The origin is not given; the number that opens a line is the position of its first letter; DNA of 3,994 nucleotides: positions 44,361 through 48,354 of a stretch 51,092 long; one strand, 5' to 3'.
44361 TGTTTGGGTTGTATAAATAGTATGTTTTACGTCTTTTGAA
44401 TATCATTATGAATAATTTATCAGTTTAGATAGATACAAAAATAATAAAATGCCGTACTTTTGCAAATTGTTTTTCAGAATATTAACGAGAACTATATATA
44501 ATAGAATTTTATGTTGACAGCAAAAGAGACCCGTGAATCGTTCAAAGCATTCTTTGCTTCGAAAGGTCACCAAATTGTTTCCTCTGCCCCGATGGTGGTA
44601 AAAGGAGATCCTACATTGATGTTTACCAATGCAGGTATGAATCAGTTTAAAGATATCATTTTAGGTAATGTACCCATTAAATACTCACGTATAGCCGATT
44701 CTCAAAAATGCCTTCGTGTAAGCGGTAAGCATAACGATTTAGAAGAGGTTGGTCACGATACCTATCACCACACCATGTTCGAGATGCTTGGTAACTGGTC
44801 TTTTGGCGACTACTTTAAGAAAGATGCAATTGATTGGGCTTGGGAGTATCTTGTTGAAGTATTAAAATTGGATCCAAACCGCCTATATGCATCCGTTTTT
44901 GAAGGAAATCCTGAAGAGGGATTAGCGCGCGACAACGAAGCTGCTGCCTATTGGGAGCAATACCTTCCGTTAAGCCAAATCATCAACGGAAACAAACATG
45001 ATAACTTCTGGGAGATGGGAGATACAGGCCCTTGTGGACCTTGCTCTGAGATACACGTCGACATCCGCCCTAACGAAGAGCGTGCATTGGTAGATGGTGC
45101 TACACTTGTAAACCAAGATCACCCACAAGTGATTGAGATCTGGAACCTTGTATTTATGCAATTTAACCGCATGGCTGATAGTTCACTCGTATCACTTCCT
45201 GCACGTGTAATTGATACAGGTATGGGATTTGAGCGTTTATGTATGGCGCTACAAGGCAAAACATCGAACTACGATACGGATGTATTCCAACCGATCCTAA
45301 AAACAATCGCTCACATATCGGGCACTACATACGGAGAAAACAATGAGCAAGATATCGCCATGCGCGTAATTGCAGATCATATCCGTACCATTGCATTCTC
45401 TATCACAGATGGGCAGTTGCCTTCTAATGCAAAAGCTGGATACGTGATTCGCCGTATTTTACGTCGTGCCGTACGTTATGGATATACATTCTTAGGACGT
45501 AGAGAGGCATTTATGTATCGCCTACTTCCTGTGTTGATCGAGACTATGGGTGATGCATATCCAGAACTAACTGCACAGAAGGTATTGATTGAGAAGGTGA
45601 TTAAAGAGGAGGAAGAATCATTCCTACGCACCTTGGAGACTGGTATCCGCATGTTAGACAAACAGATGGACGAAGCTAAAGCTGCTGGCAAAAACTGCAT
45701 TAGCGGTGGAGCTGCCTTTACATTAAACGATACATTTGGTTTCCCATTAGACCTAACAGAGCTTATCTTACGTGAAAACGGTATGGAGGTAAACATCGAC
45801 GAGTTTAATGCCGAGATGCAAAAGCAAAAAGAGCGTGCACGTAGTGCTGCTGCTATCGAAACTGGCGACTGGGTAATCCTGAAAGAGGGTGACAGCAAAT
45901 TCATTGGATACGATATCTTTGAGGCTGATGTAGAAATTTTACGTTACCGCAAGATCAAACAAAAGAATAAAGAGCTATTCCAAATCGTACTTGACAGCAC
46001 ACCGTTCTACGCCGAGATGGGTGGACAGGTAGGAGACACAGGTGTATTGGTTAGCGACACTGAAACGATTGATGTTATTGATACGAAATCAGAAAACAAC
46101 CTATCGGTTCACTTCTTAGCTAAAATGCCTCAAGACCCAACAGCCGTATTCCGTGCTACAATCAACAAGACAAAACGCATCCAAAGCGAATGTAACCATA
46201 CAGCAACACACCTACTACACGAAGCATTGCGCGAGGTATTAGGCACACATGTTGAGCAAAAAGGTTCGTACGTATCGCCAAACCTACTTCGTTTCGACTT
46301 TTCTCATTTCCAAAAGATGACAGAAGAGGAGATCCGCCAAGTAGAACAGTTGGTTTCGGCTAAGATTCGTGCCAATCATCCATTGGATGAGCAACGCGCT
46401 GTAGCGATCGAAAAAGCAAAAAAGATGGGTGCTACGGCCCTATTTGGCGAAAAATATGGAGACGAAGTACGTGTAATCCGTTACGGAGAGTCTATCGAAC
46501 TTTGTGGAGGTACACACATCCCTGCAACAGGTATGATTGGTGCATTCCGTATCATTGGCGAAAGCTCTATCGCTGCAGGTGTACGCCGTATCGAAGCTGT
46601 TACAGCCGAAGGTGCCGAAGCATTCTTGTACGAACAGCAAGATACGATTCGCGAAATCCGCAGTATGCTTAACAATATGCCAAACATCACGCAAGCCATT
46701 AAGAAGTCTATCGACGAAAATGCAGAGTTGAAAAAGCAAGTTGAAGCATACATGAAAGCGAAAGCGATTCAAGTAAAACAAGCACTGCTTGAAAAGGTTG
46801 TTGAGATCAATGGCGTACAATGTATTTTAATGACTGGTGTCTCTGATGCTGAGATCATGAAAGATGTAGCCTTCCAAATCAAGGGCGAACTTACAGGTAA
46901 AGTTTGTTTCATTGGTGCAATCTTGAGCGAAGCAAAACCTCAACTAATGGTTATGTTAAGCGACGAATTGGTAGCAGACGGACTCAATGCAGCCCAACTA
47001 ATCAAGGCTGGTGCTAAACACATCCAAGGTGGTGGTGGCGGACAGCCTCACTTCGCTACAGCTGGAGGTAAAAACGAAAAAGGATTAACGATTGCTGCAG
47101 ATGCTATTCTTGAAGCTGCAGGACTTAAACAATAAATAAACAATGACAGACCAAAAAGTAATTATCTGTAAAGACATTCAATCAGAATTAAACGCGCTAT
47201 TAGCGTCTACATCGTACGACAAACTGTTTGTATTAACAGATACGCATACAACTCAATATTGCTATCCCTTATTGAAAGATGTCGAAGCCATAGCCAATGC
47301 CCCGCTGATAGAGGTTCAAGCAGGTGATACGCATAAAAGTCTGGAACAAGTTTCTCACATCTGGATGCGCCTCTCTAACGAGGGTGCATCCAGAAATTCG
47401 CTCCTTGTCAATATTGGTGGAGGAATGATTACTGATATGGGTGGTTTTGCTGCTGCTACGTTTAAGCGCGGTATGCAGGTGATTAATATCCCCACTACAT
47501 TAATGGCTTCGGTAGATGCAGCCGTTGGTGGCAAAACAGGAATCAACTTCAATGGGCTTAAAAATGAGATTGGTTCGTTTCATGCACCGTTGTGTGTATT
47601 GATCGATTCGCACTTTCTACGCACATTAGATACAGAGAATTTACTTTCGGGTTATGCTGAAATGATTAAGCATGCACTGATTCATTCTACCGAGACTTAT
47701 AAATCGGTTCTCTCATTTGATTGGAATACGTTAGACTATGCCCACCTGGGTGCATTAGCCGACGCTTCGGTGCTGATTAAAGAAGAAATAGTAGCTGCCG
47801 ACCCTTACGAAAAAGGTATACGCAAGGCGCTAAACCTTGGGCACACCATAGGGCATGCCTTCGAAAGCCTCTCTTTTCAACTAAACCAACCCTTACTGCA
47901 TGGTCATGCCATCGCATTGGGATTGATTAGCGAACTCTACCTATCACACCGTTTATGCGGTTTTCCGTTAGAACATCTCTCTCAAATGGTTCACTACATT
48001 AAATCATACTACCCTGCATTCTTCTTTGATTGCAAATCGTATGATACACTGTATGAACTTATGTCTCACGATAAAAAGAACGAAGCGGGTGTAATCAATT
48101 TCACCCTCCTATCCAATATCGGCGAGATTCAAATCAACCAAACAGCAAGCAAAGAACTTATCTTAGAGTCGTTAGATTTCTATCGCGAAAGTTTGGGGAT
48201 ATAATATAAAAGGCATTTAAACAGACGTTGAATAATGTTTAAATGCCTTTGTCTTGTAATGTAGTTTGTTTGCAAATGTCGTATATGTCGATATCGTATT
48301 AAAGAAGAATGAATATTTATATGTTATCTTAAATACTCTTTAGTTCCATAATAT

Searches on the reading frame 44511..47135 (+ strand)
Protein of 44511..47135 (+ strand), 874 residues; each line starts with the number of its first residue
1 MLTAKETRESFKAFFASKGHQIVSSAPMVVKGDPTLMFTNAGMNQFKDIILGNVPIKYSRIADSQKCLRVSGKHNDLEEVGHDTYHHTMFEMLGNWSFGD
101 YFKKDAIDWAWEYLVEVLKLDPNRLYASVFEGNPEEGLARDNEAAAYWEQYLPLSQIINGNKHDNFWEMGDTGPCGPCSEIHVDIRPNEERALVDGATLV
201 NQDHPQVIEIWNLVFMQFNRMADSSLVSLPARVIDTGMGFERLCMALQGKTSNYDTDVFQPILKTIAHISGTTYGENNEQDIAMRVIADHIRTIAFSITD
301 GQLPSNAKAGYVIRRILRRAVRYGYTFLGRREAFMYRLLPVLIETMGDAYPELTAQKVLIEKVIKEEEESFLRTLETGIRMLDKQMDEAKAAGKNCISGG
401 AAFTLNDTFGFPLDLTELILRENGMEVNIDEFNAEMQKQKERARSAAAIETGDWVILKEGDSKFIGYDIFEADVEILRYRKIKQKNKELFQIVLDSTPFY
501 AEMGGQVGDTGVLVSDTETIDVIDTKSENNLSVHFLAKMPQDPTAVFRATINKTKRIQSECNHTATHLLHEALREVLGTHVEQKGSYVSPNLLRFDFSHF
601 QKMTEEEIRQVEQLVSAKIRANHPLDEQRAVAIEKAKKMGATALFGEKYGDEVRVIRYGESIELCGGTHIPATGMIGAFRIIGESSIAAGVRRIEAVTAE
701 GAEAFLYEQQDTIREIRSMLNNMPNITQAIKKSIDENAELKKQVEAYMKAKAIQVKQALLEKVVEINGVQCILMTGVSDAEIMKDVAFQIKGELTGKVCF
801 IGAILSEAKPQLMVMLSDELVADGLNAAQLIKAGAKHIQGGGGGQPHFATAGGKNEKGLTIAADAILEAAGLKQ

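Call 88: list_cluster_members(proteins=[window:44511-47135:+, window:47143-48204:+, window:48329-49087:-, window:49074-49754:-, window:49747-50259:-, window:50539-51066:-])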
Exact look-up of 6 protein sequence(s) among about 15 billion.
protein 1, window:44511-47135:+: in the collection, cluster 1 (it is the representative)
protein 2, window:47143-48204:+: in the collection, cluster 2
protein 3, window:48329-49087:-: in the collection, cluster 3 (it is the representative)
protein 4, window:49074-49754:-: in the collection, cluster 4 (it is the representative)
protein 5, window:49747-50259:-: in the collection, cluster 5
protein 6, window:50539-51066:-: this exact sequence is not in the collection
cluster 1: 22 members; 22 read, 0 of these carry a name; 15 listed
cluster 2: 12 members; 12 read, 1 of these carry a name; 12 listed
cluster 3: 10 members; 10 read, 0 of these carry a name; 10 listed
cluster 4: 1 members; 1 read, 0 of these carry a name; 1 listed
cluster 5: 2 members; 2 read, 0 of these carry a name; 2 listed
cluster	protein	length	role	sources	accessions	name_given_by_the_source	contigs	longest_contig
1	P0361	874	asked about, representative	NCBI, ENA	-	-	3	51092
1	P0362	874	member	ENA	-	-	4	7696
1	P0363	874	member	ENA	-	-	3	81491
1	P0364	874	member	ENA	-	-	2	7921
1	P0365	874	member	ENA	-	-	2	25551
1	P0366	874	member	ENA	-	-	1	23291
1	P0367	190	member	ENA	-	-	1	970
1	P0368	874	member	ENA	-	-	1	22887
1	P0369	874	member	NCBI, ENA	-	-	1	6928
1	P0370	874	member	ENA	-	-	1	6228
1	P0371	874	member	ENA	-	-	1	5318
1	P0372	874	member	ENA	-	-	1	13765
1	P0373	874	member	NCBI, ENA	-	-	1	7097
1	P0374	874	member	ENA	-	-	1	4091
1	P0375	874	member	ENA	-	-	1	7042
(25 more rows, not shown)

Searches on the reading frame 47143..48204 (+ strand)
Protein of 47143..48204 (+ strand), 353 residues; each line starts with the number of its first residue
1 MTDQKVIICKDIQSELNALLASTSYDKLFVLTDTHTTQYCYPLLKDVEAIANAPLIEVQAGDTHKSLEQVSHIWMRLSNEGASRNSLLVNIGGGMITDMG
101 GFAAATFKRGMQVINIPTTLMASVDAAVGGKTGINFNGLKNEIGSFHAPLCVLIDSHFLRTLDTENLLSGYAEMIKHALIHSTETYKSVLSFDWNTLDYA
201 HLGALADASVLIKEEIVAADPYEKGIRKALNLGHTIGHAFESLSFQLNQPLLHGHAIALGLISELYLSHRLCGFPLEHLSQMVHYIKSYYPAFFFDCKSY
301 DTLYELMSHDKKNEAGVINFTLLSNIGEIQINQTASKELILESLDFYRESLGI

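Call 89: find_encoding_contigs(protein=window:47143-48204:+, flank=6000, max_places=8)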
Protein window:47143-48204:+ (353 aa): 21 contigs read that carry it; 8 places shown.
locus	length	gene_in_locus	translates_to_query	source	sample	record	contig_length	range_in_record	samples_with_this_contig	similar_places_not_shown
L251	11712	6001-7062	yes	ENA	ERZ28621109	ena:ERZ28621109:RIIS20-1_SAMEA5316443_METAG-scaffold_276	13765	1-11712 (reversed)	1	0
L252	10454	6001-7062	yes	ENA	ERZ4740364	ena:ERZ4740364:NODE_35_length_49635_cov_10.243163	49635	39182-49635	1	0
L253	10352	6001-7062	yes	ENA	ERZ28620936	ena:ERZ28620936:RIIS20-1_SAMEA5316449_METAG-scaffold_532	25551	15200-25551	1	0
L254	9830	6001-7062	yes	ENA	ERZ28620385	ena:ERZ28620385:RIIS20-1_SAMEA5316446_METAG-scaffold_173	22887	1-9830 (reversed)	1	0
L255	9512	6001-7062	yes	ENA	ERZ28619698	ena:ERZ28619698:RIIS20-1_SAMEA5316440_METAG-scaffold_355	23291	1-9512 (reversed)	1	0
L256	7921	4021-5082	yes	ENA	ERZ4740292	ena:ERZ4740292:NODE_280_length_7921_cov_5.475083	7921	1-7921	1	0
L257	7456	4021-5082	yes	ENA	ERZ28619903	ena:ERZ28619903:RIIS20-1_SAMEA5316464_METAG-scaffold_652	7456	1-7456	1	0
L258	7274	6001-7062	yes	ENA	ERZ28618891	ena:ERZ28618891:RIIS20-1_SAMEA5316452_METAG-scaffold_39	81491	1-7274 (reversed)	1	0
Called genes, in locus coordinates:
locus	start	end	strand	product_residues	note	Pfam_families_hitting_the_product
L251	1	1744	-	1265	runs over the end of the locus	?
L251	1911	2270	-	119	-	PF00376:MerR, PF13411:MerR_1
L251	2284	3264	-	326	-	PF01551:Peptidase_M23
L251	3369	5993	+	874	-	PF01411:tRNA-synt_2c, PF07973:tRNA_SAD, PF02272:DHHA1 (faint)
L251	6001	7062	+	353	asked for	PF13685:Fe-ADH_2, PF01761:DHQ_synthase, PF24621:DHQS_C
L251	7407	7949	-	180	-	-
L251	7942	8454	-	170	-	-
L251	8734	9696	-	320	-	PF05168:HEPN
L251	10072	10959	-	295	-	PF07751:Abi_2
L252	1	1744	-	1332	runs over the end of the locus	PF07494:Reg_prop (faint), PF07495:Y_Y_Y, PF00512:HisKA, PF02518:HATPase_c, PF00072:Response_reg, PF00165:HTH_AraC, PF12833:HTH_18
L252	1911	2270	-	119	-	PF00376:MerR, PF13411:MerR_1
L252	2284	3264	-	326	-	PF01551:Peptidase_M23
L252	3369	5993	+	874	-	PF01411:tRNA-synt_2c, PF07973:tRNA_SAD, PF02272:DHHA1 (weak)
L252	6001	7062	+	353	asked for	PF13685:Fe-ADH_2, PF01761:DHQ_synthase, PF24621:DHQS_C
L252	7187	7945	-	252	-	PF00149:Metallophos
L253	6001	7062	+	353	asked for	PF13685:Fe-ADH_2, PF01761:DHQ_synthase, PF24621:DHQS_C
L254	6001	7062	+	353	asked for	PF13685:Fe-ADH_2, PF01761:DHQ_synthase, PF24621:DHQS_C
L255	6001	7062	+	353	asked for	PF13685:Fe-ADH_2, PF01761:DHQ_synthase, PF24621:DHQS_C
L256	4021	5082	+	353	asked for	PF13685:Fe-ADH_2, PF01761:DHQ_synthase, PF24621:DHQS_C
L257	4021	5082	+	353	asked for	PF13685:Fe-ADH_2, PF01761:DHQ_synthase, PF24621:DHQS_C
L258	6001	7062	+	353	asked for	PF13685:Fe-ADH_2, PF01761:DHQ_synthase, PF24621:DHQS_C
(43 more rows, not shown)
